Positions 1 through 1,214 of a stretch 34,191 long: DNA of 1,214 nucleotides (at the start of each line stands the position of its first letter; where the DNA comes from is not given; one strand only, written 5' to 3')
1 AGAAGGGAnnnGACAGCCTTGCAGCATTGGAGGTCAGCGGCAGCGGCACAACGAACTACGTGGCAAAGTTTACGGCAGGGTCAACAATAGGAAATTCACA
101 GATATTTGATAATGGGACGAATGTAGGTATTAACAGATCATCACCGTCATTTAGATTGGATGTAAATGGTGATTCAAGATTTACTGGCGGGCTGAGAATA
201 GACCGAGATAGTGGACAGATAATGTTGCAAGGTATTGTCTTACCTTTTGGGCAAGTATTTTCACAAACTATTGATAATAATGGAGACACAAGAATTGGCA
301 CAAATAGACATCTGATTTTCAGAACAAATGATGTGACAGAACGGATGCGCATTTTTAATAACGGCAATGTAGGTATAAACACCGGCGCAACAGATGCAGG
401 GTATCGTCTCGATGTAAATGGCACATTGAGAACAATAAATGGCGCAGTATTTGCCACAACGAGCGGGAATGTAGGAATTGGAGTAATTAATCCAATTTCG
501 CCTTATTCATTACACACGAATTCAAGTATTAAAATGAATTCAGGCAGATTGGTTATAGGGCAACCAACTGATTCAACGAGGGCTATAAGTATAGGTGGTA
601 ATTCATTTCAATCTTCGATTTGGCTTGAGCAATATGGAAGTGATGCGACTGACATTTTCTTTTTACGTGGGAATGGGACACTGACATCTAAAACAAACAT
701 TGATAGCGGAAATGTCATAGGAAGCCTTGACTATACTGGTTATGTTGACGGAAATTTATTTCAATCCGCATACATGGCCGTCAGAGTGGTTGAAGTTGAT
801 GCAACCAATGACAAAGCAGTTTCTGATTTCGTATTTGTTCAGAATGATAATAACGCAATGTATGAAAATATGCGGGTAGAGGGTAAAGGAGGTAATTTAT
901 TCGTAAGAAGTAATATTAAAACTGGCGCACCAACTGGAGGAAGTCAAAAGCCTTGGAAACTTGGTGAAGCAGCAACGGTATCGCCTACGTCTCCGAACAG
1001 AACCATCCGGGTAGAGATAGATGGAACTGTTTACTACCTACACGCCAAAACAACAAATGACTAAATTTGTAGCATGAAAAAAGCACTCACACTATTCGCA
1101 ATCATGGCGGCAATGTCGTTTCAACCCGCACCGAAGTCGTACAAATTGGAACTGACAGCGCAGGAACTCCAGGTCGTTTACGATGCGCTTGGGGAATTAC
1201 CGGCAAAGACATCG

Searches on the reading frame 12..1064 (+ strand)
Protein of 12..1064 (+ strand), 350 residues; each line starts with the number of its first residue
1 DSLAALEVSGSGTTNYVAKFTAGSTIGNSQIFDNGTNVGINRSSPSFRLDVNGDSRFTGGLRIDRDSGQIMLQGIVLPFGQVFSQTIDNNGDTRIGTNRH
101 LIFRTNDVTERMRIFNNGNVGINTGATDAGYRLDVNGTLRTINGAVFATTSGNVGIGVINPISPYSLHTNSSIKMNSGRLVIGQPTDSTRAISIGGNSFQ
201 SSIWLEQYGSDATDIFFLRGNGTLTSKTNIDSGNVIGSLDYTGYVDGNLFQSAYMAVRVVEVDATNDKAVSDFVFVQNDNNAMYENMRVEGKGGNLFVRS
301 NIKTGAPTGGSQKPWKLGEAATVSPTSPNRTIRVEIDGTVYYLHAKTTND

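Call 85: search_protein_families(library=pfam, proteins=[window:12-1064:+], max_evalue=0.001)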
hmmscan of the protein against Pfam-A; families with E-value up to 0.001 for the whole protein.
window:12-1064:+ (350 aa): 0 families
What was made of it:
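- No other RNA polymerase domain was found in the ten proteins scanned, which include the two largest unannotated ones (717 and 702 aa) (call 85).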
